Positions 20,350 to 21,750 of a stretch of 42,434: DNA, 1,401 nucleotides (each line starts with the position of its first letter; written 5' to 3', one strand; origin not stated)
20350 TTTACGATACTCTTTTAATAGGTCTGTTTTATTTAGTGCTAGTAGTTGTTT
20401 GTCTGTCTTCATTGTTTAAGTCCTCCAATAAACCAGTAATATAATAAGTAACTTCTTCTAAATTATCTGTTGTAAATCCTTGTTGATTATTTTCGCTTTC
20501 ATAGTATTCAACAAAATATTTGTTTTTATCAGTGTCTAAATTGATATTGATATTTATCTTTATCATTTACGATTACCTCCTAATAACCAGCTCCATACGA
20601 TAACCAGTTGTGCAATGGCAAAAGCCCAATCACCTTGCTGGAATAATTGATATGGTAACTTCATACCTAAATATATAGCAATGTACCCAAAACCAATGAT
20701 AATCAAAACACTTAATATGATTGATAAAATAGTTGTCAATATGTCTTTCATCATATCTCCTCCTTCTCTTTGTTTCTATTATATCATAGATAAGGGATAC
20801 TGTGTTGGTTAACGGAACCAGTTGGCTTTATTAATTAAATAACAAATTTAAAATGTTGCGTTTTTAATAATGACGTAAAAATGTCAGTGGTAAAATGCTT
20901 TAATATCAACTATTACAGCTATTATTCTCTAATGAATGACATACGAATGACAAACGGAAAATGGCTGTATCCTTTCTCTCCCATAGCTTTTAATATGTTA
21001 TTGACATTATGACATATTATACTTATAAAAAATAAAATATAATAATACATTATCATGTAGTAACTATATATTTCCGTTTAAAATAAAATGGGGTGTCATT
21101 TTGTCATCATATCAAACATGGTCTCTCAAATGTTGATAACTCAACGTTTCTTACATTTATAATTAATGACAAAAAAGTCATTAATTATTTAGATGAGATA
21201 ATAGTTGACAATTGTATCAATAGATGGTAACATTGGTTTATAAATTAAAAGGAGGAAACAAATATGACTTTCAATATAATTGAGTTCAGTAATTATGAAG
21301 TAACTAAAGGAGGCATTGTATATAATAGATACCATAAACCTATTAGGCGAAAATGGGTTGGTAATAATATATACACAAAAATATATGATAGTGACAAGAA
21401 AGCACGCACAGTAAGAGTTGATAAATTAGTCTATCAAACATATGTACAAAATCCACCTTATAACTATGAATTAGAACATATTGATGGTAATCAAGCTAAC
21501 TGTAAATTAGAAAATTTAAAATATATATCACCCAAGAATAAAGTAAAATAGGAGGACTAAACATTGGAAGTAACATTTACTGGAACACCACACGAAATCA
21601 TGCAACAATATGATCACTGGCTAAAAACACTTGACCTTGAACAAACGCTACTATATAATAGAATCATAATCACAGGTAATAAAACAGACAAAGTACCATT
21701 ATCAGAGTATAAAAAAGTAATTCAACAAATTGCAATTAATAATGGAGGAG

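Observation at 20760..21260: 500-bp divergent control region carrying an ordered array of TGACA/TGTCA half-sites (operator or origin iterons)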

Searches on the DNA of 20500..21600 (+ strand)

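Call 4: search_dna_similar(query=window:20500-21600:+, collection=phages, mode=near, max_rows=30)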
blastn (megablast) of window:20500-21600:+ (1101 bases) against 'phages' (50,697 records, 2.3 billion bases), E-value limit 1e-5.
Records with a match: 19; places in all: 19; records where one place covers at least 80% of the query: 1.
Best place of each record, by identity: >=99% 1; 95-99% 1; 90-95% 1; 80-90% 11; 60-80% 5.
By first word of the organism name: Enterococcus 19.
By host as written in the record: Enterococcus faecium 9; Enterococcus_D gallinarum DO36 3; Enterococcus faecium ATCC 35667 2; - 2; Enterococcus faecium 80 1; Enterococcus faecalis 1; Enterococcus faecium 2111230062 1.
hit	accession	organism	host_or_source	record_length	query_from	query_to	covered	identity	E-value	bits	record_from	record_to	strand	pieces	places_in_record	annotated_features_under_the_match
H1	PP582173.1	Enterococcus phage vB_Efm3_KEN18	Enterococcus faecium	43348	1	1101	100%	99.9%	0e+0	2028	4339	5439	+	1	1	HNH endonuclease | hypothetical protein (x6)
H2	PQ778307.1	Enterococcus phage SSBHU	Enterococcus faecium ATCC 35667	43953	74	1101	76%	82.1%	1e-112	693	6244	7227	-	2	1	HNH endonuclease | hypothetical protein (x2)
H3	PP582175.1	Enterococcus phage vB_Efm8_KEN21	Enterococcus faecium 80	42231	1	1101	56%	90.0%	0e+0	799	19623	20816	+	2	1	hypothetical protein (x6)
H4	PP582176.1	Enterococcus phage vB_Efm10_KEN22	Enterococcus faecium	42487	54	1101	55%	85.7%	1e-83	619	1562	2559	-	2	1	HNH endonuclease | hypothetical protein (x5)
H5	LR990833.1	Enterococcus phage Aramis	-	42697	1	572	52%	90.3%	0e+0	741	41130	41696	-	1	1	Hypothetical protein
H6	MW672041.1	Enterococcus phage vb_GEC_Ef_S_9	Enterococcus faecium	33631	64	1032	53%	87.4%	5e-92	670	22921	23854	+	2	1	hypothetical protein (x3)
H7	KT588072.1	Enterococcus phage IME-EFm5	Enterococcus faecium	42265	60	572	47%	80.2%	2e-101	375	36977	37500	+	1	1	hypothetical protein (x3)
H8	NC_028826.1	Enterococcus phage IME-EFm5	Enterococcus faecium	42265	60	572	47%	80.2%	2e-101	375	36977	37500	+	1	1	hypothetical protein (x3)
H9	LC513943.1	Enterococcus phage vB_EfaS-DELF1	Enterococcus faecalis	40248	64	563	45%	73.7%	6e-41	174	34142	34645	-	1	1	hypothetical protein (x2)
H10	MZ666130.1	Enterococcus phage Bp29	Enterococcus faecium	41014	64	563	45%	73.7%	6e-41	174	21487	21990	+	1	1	hypothetical protein (x2)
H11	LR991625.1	Enterococcus phage dArtagnan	-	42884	61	325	24%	95.1%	3e-114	418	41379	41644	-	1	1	Hypothetical protein (x2)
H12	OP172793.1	Enterococcus phage EF36P1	Enterococcus_D gallinarum DO36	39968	17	324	28%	79.3%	8e-50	204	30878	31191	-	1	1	hypothetical protein (x2)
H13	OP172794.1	Enterococcus phage EF36P2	Enterococcus_D gallinarum DO36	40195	11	306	27%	79.7%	8e-50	204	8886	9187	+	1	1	hypothetical protein (x2)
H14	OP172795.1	Enterococcus phage EF36P3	Enterococcus_D gallinarum DO36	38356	11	306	27%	79.7%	8e-50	204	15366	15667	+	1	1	hypothetical protein (x2)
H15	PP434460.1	Enterococcus phage BUCT630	Enterococcus faecium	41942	60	313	23%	86.8%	1e-72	279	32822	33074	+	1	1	hypothetical protein (x2)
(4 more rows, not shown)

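Call 8: get_annotated_region(hit=H1, flank=6000)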
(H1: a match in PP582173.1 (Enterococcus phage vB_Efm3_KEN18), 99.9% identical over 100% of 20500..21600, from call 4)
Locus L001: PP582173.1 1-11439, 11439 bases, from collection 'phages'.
description: Enterococcus phage vB_Efm3_KEN18, complete genome.
organism: Enterococcus phage vB_Efm3_KEN18 (NCBI taxid 3135750)
taxonomy: Viruses; Duplodnaviria; Heunggongvirae; Uroviricota; Caudoviricetes
host: Enterococcus faecium; source: sewage; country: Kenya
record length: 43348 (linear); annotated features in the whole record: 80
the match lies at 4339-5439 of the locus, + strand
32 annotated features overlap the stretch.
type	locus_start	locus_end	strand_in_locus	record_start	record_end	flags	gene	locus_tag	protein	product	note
CDS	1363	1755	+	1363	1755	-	-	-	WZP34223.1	hypothetical protein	-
CDS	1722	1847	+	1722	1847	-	-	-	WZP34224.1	hypothetical protein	-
CDS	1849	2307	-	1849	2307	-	-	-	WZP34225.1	terminase small subunit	-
CDS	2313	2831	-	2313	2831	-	-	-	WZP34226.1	HNH endonuclease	-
CDS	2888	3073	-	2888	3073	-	-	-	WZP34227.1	hypothetical protein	-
CDS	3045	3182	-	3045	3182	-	-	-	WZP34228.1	hypothetical protein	-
CDS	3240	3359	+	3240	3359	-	-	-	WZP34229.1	hypothetical protein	-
CDS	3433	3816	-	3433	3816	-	-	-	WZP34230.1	HNH endonuclease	-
CDS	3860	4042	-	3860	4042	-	-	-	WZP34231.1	hypothetical protein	-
CDS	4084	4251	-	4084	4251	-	-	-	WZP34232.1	hypothetical protein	-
CDS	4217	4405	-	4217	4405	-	-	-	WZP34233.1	hypothetical protein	-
CDS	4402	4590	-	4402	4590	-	-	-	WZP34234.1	hypothetical protein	-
CDS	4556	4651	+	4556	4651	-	-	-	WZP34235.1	hypothetical protein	-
CDS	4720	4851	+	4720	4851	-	-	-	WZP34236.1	hypothetical protein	-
CDS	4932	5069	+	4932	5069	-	-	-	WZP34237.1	hypothetical protein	-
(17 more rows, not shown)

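Call 10: search_dna_similar(query=window:20755-21263:+, collection=phages, mode=distant, max_rows=60, max_evalue=0.001)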
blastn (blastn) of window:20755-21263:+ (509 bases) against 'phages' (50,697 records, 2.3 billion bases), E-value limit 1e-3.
Records with a match: 32; places in all: 36; records where one place covers at least 80% of the query: 1.
Best place of each record, by identity: >=99% 2; 90-95% 2; 80-90% 15; 60-80% 13.
By first word of the organism name: Enterococcus 20; Staphylococcus 6; Listeria 5; Mammaliicoccus 1.
By host as written in the record: Enterococcus faecium 9; - 3; Enterococcus_D gallinarum DO36 3; Staphylococcus sp. 3; Mammaliicoccus vitulinus C5817 3; Enterococcus faecium ATCC 35667 2; Listeria sp. 2; Listeria monocytogenes 2; and 5 more.
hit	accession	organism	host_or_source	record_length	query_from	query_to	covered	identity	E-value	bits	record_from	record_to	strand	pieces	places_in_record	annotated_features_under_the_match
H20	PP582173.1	Enterococcus phage vB_Efm3_KEN18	Enterococcus faecium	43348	1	509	100%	100.0%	0e+0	919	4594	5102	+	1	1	hypothetical protein (x3)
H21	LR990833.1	Enterococcus phage Aramis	-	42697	1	504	72%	85.2%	5e-96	410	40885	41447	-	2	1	none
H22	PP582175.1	Enterococcus phage vB_Efm8_KEN21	Enterococcus faecium 80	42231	1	316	62%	81.9%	1e-78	298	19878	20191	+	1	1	hypothetical protein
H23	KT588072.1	Enterococcus phage IME-EFm5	Enterococcus faecium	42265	6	320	62%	81.0%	1e-78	298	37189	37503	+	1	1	hypothetical protein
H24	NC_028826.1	Enterococcus phage IME-EFm5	Enterococcus faecium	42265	6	320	62%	81.0%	1e-78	298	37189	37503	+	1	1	hypothetical protein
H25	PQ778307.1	Enterococcus phage SSBHU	Enterococcus faecium ATCC 35667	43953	1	509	66%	73.8%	2e-19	185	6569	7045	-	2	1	none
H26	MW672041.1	Enterococcus phage vb_GEC_Ef_S_9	Enterococcus faecium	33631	6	508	62%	73.4%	4e-15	171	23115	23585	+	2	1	none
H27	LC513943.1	Enterococcus phage vB_EfaS-DELF1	Enterococcus faecalis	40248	1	308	61%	72.0%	4e-34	150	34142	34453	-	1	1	none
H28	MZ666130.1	Enterococcus phage Bp29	Enterococcus faecium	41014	1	308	61%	72.0%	4e-34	150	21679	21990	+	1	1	none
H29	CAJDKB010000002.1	Enterococcus phage vB_EhiS_268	Cheese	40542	264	503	47%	68.0%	1e-9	70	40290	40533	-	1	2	none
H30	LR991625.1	Enterococcus phage dArtagnan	-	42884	1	70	14%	100.0%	4e-27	127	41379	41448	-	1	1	none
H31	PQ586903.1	Enterococcus phage RG1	Enterococcus faecium ATCC 35667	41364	1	69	14%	92.8%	2e-19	103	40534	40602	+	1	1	none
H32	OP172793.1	Enterococcus phage EF36P1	Enterococcus_D gallinarum DO36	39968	278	357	16%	77.8%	2e-7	63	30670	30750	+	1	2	none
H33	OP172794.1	Enterococcus phage EF36P2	Enterococcus_D gallinarum DO36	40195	278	357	16%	77.8%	2e-7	63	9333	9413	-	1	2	none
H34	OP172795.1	Enterococcus phage EF36P3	Enterococcus_D gallinarum DO36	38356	278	357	16%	77.8%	2e-7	63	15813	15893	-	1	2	none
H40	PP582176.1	Enterococcus phage vB_Efm10_KEN22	Enterococcus faecium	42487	6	69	13%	89.1%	5e-14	85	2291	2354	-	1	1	none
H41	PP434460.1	Enterococcus phage BUCT630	Enterococcus faecium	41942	6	67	12%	90.3%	1e-14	86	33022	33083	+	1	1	none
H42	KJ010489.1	Enterococcus phage IME-EFm1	Enterococcus faecium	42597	9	69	12%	88.5%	2e-12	80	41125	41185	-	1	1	none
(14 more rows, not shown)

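Call 11: get_annotated_region(hit=H21, flank=1500)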
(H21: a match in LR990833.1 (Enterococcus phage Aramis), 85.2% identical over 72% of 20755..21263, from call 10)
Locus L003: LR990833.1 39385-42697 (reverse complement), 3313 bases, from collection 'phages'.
description: Enterococcus phage Aramis genome assembly, complete genome: monopartite.
organism: Enterococcus phage Aramis (NCBI taxid 2795668)
taxonomy: Viruses; Duplodnaviria; Heunggongvirae; Uroviricota; Caudoviricetes
host: -; source: -; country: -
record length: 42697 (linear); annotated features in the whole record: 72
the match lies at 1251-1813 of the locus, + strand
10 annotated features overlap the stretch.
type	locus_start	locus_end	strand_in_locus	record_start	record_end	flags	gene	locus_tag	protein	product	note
CDS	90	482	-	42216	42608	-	-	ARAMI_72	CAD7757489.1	HNH endonuclease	-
CDS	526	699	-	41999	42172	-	-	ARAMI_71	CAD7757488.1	Hypothetical protein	-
CDS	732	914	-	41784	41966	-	-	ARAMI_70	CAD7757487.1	Hypothetical protein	-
CDS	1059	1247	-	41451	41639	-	-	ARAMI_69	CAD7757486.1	Hypothetical protein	-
CDS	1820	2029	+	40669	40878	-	-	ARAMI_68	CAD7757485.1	Hypothetical protein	-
CDS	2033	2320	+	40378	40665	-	-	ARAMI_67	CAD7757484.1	Hypothetical protein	-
CDS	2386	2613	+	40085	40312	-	-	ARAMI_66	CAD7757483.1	Hypothetical protein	-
CDS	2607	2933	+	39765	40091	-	-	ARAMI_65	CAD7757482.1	Hypothetical protein, DUF1140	-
CDS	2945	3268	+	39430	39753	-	-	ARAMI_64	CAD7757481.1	Hypothetical protein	-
CDS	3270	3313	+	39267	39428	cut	-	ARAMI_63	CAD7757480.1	Hypothetical protein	-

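Call 12: get_annotated_region(hit=H22, flank=1500)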
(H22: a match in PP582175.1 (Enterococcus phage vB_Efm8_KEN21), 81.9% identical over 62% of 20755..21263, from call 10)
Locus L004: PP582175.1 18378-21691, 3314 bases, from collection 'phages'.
description: Enterococcus phage vB_Efm8_KEN21, complete genome.
organism: Enterococcus phage vB_Efm8_KEN21 (NCBI taxid 3135752)
taxonomy: Viruses; Duplodnaviria; Heunggongvirae; Uroviricota; Caudoviricetes
host: Enterococcus faecium 80; source: sewage; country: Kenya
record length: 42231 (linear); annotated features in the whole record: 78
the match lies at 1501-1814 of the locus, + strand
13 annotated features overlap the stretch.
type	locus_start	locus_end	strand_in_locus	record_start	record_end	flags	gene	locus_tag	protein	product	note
CDS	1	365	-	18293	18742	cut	-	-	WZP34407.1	HNH endonuclease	-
CDS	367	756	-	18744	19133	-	-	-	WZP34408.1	HNH endonuclease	-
CDS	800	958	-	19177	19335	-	-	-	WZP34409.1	hypothetical protein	-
CDS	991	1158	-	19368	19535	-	-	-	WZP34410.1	hypothetical protein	-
CDS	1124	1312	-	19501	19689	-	-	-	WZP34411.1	hypothetical protein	-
CDS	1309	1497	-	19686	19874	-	-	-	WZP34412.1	hypothetical protein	-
CDS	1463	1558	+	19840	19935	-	-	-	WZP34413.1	hypothetical protein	-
CDS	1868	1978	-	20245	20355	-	-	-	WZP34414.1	hypothetical protein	-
CDS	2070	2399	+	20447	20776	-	-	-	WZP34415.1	hypothetical protein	-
CDS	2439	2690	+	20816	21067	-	-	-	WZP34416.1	hypothetical protein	-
CDS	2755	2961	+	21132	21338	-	-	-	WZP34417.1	hypothetical protein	-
CDS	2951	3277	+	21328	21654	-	-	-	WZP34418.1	hypothetical protein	-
CDS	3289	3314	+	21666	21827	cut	-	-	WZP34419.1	hypothetical protein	-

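Call 13: get_annotated_region(hit=H23, flank=1500)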
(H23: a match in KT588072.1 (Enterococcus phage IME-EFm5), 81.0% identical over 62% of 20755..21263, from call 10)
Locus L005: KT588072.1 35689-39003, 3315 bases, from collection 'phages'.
description: Enterococcus phage IME-EFm5, complete genome.
organism: Enterococcus phage IME-EFm5 (NCBI taxid 1718158)
taxonomy: Viruses; Duplodnaviria; Heunggongvirae; Uroviricota; Caudoviricetes
host: Enterococcus faecium; source: sewage; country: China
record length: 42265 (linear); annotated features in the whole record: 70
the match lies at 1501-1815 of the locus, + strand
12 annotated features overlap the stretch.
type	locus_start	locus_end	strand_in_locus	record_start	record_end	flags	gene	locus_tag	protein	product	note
CDS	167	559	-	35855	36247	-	-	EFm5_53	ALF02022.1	HNH endonuclease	-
CDS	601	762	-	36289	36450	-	-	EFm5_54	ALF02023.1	hypothetical protein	-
CDS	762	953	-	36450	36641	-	-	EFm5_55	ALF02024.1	hypothetical protein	-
CDS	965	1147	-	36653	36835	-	-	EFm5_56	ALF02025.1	hypothetical protein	-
CDS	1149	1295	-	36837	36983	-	-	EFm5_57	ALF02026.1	hypothetical protein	-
CDS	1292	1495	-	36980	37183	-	-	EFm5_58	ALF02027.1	hypothetical protein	-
CDS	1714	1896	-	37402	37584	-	-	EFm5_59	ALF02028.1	hypothetical protein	-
CDS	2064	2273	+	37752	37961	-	-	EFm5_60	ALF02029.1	antibiotic ABC transporter ATP-binding protein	-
CDS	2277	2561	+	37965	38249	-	-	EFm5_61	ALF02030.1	gamma-glutamyl kinase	-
CDS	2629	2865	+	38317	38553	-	-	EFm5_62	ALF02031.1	hypothetical protein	-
CDS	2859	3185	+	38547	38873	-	-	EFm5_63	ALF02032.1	hypothetical protein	-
CDS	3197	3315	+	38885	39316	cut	-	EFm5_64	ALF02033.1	hypothetical protein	-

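Call 14: get_annotated_region(hit=H25, flank=1500)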
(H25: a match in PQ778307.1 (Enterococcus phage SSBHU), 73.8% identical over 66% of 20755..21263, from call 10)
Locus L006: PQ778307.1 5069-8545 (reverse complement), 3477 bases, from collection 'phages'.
description: Enterococcus phage SSBHU, complete genome.
organism: Enterococcus phage SSBHU (NCBI taxid 3388352)
taxonomy: Viruses
host: Enterococcus faecium ATCC 35667; source: moist soil; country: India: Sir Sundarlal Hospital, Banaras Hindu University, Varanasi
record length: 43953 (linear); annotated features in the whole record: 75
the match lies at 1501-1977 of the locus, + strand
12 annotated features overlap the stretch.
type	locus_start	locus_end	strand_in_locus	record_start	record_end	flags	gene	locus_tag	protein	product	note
CDS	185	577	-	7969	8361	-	-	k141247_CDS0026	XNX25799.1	HNH endonuclease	-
CDS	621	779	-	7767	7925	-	-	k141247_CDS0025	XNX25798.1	hypothetical protein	-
CDS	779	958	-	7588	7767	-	-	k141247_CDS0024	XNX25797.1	hypothetical protein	-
CDS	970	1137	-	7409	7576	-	-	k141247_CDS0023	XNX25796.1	hypothetical protein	-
CDS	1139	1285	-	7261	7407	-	-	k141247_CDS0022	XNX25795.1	hypothetical protein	-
CDS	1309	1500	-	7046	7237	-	-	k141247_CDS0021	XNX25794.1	hypothetical protein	-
CDS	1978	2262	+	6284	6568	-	-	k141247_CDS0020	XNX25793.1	HNH endonuclease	-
CDS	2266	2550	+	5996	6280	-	-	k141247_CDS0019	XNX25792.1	hypothetical protein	-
CDS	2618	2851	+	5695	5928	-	-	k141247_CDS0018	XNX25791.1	hypothetical protein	-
CDS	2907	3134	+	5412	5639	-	-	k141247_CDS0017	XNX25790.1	hypothetical protein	-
CDS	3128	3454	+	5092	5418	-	-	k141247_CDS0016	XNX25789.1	hypothetical protein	-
CDS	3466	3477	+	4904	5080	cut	-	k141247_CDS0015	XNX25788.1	hypothetical protein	-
